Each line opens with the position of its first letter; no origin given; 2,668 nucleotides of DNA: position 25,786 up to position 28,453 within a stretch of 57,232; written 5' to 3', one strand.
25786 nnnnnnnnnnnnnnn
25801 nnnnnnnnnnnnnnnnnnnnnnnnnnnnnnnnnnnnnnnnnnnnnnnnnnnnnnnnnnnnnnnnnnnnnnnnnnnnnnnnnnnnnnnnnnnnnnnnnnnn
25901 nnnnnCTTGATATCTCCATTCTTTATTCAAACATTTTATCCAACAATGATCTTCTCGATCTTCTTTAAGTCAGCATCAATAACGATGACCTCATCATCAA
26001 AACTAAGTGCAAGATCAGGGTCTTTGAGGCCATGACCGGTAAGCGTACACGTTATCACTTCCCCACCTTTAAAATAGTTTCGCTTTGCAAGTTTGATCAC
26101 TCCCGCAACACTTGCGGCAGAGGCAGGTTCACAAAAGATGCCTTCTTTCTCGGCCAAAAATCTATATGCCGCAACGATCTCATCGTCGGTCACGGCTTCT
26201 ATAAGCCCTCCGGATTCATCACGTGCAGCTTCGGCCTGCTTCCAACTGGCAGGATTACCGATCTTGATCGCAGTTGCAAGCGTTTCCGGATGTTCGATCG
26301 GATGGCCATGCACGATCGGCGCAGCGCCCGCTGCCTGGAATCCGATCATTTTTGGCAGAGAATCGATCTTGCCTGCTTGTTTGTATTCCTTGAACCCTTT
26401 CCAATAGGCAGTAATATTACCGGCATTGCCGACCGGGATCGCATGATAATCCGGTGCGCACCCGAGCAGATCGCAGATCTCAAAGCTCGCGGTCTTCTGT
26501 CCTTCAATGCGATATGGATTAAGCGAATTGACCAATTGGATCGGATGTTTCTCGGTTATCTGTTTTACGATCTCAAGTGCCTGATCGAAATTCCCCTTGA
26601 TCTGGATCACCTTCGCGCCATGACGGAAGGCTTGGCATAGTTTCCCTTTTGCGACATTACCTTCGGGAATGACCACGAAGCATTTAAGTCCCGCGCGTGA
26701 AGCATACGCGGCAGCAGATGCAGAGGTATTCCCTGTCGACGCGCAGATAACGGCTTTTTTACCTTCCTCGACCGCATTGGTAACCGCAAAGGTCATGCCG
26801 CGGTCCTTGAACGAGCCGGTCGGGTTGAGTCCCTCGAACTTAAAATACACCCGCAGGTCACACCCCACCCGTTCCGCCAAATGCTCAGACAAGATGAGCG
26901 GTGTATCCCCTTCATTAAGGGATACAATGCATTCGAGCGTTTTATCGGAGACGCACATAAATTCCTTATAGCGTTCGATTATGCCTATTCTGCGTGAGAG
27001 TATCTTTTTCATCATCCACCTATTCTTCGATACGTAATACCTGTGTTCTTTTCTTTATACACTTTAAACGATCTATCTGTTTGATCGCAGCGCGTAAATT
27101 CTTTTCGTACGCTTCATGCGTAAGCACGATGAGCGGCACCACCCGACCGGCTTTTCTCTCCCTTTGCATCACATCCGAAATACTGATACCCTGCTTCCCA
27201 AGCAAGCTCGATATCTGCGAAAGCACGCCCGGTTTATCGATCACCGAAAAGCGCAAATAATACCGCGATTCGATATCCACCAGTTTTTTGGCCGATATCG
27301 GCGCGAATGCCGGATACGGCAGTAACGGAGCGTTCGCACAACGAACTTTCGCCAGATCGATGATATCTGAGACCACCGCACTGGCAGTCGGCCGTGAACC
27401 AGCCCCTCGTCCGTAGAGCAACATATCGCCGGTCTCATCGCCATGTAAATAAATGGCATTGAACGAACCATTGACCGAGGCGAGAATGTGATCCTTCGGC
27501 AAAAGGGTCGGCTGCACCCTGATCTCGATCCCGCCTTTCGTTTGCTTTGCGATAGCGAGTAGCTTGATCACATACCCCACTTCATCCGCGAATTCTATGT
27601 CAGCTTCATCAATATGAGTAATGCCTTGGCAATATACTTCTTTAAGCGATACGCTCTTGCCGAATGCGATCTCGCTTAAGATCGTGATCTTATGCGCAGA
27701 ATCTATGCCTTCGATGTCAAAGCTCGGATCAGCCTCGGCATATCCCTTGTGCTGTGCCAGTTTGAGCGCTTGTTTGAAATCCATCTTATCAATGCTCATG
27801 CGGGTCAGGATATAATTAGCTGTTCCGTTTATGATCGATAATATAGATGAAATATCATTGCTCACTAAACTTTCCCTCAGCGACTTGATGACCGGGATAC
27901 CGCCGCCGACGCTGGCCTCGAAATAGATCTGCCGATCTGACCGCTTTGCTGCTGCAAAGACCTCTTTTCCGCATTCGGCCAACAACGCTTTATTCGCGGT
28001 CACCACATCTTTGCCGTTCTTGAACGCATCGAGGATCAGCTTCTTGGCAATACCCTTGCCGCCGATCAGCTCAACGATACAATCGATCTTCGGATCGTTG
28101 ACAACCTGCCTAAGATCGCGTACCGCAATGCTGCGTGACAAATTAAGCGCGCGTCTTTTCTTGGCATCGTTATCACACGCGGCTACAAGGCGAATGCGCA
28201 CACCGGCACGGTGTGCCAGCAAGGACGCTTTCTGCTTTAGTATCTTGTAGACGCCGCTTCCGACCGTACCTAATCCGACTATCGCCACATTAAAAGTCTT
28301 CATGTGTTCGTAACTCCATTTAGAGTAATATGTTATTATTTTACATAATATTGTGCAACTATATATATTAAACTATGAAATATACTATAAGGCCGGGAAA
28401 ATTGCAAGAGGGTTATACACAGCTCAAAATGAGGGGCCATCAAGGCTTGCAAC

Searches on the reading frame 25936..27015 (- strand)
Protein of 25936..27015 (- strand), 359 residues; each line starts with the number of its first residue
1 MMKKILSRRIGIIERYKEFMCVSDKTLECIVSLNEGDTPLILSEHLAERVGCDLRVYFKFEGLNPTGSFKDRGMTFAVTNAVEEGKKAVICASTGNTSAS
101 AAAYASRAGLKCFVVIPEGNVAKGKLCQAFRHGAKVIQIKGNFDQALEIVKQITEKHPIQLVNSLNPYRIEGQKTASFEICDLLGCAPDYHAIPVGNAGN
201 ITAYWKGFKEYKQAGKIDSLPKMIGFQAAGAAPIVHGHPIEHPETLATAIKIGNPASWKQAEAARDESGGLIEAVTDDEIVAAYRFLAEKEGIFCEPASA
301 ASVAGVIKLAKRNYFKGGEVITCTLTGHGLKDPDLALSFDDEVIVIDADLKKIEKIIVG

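Call 7: search_protein_families(library=ncbifam, proteins=[window:25936-27015:-], max_evalue=0.00001)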
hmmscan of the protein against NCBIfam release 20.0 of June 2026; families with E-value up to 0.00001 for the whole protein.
window:25936-27015:- (359 aa): 42 families (the best 25 are shown)
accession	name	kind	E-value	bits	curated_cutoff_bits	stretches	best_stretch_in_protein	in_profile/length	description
TIGR00260.1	thrC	equivalog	2e-96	323.1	167.1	1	13-334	1-340/340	threonine synthase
NF004170.0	PRK05638.1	equivalog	7.8e-66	222.4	421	1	14-332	47-358/442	threonine synthase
NF006050.0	PRK08197.1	equivalog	8.7e-59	199.3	303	1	4-335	49-387/406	threonine synthase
NF006205.0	PRK08329.1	equivalog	1.4e-48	165.6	358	1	13-331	43-345/347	threonine synthase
NF004996.0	PRK06381.1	equivalog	5.1e-43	147.3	266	1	35-327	13-316/319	threonine synthase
NF005035.0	PRK06450.1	equivalog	3.2e-34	118.3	301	1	29-331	50-336/338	threonine synthase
TIGR01127.1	ilvA_1Cterm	equivalog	1.1e-29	103.6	378.75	1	38-309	1-268/380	threonine ammonia-lyase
NF005600.0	PRK07334.1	equivalog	3.4e-24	85.2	496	1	37-327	28-309/408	threonine ammonia-lyase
NF006390.0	PRK08639.1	equivalog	9.5e-24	84.1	421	1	37-327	25-312/418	threonine ammonia-lyase IlvA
NF004771.0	PRK06110.1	equivalog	1.9e-22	79.8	317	1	38-328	22-305/323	threonine dehydratase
NF045641.2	BHydaspDhtseBhcB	equivalog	1e-21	77.4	550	1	37-327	20-302/312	beta-hydroxyaspartate dehydratase BhcB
NF005292.0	PRK06815.1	equivalog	1.1e-20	73.9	371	1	37-323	21-304/320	threonine/serine dehydratase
NF005680.0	PRK07476.1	equivalog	1.6e-20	73.3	413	1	37-308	23-292/326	hydroxyectoine utilization dehydratase EutB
TIGR02079.1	THD1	equivalog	2.1e-20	72.9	440.55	1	37-326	16-303/410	threonine ammonia-lyase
NF006094.0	PRK08246.1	subfamily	6.2e-20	71.8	331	1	50-307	34-283/310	serine/threonine dehydratase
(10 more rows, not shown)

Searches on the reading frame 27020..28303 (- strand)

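Call 7: search_protein_families(library=ncbifam, proteins=[window:27020-28303:-], max_evalue=0.00001)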
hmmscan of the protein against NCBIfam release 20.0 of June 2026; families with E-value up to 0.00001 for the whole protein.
window:27020-28303:- (427 aa): 9 families
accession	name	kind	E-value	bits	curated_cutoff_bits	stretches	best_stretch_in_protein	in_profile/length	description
NF004976.0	PRK06349.1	subfamily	3.1e-159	530.7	205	1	1-427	2-428/430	homoserine dehydrogenase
NF004912.0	PRK06270.1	equivalog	1.6e-85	287.6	373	1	1-319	1-338/343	homoserine dehydrogenase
NF006235.0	PRK08374.1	equivalog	1.6e-54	185.3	451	1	66-318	85-329/336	homoserine dehydrogenase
NF005290.0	PRK06813.1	equivalog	2.1e-47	161.8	286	1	73-319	91-338/346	homoserine dehydrogenase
NF005002.0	PRK06392.1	equivalog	2.6e-39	135.1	296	1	1-321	1-328/329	homoserine dehydrogenase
NF006959.0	PRK09436.1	equivalog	5.2e-30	104.2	726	1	2-320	464-815/819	bifunctional aspartate kinase/homoserine dehydrogenase I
NF007003.0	PRK09466.1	subfamily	5.1e-16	58.3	582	1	4-319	459-808/810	bifunctional aspartate kinase/homoserine dehydrogenase II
NF009827.0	PRK13303.1-2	equivalog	4.1e-06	26.2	226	1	4-137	2-129/267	aspartate dehydrogenase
TIGR01327.1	PGDH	equivalog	5.2e-06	25.5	454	0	346-416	450-520/525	phosphoglycerate dehydrogenase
